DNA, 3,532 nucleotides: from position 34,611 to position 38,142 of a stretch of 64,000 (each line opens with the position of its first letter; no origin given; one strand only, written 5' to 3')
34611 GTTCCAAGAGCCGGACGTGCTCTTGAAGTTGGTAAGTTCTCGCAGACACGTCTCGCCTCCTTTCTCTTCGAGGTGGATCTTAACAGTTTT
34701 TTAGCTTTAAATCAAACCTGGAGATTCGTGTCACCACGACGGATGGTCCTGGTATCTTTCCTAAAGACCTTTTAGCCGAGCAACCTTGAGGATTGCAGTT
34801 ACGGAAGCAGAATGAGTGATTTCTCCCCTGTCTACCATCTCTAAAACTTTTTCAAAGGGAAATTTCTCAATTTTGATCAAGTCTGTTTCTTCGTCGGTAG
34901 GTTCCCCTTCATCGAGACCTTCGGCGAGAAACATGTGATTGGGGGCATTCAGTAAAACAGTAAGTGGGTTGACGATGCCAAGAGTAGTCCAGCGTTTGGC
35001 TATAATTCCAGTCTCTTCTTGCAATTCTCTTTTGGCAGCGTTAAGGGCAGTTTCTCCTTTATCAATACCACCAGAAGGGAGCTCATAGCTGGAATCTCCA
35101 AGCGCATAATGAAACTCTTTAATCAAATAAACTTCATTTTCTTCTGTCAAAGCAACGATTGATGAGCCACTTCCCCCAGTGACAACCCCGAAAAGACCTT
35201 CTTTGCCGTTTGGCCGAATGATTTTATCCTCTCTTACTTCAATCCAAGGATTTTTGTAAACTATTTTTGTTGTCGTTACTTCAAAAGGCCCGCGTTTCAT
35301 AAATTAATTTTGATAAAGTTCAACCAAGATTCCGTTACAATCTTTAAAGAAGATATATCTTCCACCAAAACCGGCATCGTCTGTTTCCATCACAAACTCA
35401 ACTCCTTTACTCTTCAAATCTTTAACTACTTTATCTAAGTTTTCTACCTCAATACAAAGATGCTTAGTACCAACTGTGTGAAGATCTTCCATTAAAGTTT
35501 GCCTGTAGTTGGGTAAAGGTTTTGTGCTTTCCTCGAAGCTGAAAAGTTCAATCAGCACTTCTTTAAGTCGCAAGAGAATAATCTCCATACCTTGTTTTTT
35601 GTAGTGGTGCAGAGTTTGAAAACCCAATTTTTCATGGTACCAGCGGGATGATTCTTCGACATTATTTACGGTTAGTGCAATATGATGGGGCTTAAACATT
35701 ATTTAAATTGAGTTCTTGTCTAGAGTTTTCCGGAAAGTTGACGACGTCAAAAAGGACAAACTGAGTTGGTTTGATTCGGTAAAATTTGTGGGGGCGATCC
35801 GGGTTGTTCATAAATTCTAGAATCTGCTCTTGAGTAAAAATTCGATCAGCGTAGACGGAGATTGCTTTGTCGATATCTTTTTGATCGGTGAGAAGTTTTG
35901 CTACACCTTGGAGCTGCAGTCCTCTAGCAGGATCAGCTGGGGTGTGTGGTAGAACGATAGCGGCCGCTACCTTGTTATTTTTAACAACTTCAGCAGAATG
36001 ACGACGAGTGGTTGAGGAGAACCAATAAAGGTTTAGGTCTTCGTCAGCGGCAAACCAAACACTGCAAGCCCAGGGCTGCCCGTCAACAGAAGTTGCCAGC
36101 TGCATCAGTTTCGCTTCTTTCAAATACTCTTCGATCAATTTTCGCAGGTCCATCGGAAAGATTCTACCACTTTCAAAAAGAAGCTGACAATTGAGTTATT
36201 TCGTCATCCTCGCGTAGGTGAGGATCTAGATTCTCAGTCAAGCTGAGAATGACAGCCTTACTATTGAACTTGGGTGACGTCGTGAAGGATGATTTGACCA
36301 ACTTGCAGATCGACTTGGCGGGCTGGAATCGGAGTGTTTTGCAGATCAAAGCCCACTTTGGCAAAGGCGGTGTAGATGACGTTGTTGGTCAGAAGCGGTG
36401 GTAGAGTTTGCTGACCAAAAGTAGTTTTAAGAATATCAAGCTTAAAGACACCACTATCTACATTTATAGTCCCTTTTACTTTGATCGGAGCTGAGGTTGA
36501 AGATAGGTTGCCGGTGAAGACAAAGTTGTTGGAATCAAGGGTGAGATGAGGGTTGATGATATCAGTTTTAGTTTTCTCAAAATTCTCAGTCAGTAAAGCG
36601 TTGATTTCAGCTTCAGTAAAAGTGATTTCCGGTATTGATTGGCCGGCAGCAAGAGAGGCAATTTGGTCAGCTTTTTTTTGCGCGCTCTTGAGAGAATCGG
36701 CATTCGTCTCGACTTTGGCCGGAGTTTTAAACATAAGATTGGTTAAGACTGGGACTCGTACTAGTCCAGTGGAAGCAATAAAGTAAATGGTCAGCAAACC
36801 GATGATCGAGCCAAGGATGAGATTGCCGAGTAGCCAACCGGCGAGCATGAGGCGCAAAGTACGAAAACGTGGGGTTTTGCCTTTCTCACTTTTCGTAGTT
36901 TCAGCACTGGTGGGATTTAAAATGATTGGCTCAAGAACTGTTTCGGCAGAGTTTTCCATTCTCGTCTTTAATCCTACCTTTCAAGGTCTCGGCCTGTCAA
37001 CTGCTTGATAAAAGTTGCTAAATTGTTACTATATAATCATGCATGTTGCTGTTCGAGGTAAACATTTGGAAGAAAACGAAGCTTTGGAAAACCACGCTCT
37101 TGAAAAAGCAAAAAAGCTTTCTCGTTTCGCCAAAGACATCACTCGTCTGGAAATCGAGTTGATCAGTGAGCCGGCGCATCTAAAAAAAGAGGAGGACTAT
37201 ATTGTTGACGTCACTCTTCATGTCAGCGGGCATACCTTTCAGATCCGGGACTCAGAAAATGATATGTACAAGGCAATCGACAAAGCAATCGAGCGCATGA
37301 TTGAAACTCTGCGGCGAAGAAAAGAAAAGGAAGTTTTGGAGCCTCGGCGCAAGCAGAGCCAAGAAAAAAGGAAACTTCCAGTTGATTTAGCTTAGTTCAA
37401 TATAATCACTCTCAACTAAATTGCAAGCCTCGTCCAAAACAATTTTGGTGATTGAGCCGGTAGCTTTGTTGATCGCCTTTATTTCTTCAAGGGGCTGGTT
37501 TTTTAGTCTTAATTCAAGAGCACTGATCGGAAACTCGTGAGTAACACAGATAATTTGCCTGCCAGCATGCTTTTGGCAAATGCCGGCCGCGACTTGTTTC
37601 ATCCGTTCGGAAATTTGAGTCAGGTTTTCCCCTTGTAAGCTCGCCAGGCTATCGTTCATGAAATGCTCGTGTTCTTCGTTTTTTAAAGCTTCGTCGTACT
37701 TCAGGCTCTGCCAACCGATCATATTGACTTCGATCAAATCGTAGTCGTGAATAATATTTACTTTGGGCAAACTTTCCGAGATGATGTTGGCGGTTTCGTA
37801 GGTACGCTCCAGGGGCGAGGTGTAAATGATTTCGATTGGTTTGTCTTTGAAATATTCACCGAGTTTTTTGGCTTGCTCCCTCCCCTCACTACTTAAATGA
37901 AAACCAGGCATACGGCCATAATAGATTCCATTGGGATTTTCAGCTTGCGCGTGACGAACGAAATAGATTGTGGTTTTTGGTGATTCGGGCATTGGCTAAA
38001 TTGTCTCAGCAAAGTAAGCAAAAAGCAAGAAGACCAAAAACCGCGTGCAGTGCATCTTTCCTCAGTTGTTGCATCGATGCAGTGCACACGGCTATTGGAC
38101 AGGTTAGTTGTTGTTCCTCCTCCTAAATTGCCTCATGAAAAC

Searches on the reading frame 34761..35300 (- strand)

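Call 21: search_protein_families(library=pfam, proteins=[window:34761-35300:-], max_evalue=0.01)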
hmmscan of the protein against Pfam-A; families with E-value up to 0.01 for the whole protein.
window:34761-35300:- (179 aa): 1 family
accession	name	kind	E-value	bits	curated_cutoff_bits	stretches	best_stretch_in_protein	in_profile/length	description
PF00293.34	NUDIX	-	2.3e-14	54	21.1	1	47-152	7-118/134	NUDIX domain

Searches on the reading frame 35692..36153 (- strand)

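Call 21: search_protein_families(library=pfam, proteins=[window:35692-36153:-], max_evalue=0.01)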
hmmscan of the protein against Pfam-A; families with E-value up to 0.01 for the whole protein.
window:35692-36153:- (153 aa): 2 families
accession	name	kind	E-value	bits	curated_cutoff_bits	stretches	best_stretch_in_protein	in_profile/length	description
PF01243.27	PNPOx_N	-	1.7e-13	51.4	28.1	1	5-131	3-115/120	Pyridoxamine 5'-phosphate oxidase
PF12900.13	Pyridox_ox_2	-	7e-06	26.5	27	1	7-131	5-135/140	Pyridoxamine 5'-phosphate oxidase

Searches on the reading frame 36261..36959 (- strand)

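Call 21: search_protein_families(library=pfam, proteins=[window:36261-36959:-], max_evalue=0.01)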
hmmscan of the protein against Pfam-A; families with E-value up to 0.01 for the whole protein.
window:36261-36959:- (232 aa): 1 family
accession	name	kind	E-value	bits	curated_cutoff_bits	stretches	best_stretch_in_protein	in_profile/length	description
PF11209.13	LmeA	-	0.00022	21.8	27.3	1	98-225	83-214/217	LmeA-like phospholipid-binding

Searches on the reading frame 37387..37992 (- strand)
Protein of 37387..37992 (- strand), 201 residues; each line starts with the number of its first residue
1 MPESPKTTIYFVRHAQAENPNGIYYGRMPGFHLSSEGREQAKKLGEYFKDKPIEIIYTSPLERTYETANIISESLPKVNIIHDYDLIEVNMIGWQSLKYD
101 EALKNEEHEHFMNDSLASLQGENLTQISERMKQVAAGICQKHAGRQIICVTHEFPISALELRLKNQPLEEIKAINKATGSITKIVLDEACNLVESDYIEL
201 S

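Call 21: search_protein_families(library=pfam, proteins=[window:37387-37992:-], max_evalue=0.01)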
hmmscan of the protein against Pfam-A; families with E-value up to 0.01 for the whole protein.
window:37387-37992:- (201 aa): 1 family
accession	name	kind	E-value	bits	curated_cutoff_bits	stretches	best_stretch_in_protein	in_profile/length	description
PF00300.27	His_Phos_1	-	2.8e-40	138.5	21.7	1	9-190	1-185/194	Histidine phosphatase superfamily (branch 1)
